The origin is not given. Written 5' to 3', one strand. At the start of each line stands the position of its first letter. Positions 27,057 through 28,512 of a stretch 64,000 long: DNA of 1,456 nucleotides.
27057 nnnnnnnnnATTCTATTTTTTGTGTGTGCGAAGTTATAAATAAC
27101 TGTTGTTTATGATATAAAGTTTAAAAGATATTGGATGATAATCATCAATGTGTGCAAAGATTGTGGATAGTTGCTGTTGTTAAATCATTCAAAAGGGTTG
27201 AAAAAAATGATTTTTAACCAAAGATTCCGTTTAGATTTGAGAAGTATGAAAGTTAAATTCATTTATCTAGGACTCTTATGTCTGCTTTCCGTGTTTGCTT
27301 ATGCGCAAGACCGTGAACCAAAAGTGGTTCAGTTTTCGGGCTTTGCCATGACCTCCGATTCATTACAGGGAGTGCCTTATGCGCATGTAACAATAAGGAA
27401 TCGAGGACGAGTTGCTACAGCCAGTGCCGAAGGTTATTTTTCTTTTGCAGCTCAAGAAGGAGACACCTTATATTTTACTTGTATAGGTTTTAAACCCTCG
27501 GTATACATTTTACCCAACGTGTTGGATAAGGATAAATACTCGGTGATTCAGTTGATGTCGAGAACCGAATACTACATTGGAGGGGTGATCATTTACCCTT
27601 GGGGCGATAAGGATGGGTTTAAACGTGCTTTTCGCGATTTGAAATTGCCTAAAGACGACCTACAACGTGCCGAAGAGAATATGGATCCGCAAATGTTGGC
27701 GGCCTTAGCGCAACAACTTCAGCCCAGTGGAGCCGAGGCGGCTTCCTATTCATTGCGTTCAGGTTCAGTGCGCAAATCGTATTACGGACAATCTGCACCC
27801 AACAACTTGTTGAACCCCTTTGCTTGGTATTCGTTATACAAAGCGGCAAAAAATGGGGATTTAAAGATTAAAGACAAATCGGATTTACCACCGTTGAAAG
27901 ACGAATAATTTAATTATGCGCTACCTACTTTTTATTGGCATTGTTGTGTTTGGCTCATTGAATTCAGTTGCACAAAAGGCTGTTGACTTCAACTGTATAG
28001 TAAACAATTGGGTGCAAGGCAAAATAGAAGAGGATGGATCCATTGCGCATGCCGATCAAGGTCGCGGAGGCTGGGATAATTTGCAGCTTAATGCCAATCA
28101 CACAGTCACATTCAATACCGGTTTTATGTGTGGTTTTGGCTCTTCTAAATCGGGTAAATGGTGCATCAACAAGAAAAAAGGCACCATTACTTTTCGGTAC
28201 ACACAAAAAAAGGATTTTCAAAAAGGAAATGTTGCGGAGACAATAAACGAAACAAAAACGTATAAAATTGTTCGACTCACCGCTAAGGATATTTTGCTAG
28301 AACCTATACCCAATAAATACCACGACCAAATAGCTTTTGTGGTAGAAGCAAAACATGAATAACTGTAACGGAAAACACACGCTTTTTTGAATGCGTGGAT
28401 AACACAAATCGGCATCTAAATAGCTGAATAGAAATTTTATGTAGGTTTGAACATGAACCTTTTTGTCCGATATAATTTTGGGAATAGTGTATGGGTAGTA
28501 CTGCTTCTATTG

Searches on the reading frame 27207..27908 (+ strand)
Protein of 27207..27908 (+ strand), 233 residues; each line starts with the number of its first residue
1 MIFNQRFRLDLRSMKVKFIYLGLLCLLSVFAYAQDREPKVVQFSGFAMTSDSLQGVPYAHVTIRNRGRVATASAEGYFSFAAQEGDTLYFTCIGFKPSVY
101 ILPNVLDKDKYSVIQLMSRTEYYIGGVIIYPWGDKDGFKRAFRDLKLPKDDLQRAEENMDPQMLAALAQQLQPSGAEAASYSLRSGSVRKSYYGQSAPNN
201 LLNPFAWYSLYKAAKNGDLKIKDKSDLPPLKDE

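Call 28: search_protein_families(library=pfam, proteins=[window:27207-27908:+])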
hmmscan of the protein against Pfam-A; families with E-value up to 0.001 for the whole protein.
window:27207-27908:+ (233 aa): 2 families
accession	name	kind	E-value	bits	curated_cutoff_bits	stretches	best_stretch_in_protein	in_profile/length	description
PF13715.12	CarbopepD_reg_2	-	0.00013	22.3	32.2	1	47-98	5-58/88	CarboxypepD_reg-like domain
PF13620.12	CarboxypepD_reg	-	0.00099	19.9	32.3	0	51-100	9-64/82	Carboxypeptidase regulatory-like domain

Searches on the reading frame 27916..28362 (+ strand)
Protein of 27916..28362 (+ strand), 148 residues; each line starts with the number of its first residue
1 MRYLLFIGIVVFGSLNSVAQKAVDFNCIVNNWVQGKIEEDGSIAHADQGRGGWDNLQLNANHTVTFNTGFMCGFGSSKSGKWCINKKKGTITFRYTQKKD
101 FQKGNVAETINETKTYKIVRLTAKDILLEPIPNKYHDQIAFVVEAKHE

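Call 93: find_encoding_contigs(protein=window:27916-28362:+, flank=10000, max_places=10)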
Protein window:27916-28362:+ (148 aa): 24 contigs read that carry it; 10 places shown.
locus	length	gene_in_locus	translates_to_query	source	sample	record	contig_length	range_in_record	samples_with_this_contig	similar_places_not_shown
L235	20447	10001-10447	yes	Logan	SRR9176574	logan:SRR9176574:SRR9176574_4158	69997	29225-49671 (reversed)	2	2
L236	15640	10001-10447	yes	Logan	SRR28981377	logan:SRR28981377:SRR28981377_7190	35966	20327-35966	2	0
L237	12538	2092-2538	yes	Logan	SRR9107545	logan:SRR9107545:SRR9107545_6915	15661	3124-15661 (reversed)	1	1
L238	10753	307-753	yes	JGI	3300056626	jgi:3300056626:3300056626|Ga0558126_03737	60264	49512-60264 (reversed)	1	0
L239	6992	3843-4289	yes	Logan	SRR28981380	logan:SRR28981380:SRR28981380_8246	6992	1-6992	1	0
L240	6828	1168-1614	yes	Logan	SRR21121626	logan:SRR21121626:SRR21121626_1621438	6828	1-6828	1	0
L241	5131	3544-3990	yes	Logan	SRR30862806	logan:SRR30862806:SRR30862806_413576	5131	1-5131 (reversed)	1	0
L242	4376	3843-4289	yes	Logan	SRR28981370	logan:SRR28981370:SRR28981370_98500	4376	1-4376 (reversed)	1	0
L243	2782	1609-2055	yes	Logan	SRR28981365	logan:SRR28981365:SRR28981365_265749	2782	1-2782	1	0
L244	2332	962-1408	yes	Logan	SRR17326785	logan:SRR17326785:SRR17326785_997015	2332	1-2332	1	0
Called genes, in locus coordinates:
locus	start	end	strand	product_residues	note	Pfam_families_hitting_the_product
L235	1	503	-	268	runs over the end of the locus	PF00165:HTH_AraC (faint), PF12833:HTH_18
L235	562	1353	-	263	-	PF00515:TPR_1 (faint), PF07719:TPR_2 (faint), PF13432:TPR_16 (faint), PF14559:TPR_19 (faint), PF13431:TPR_17 (faint)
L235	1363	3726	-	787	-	PF07676:PD40 (faint), PF00691:OmpA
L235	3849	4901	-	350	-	PF11751:PorP_SprF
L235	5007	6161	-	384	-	PF01790:LGT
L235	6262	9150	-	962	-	PF02347:GDC-P, PF01212:Beta_elim_lyase (weak), PF21478:GcvP2_C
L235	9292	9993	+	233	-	-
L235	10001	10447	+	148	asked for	-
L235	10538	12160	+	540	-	PF00496:SBP_bac_5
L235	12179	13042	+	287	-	PF01048:PNP_UDP_1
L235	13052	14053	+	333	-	PF07885:Ion_trans_2, PF02254:TrkA_N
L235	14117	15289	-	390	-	PF02771:Acyl-CoA_dh_N, PF02770:Acyl-CoA_dh_M, PF00441:Acyl-CoA_dh_1, PF08028:Acyl-CoA_dh_2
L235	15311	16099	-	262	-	PF23441:SDR (weak), PF00106:adh_short, PF08659:KR, PF13561:adh_short_C2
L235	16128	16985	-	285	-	PF05853:BKACE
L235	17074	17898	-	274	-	PF00378:ECH_1, PF16113:ECH_2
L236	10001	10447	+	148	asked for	-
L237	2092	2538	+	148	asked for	-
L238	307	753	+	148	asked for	-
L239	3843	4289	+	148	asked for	-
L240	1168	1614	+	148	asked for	-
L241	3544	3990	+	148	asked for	-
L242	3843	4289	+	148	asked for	-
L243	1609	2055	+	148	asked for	-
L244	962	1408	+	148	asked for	-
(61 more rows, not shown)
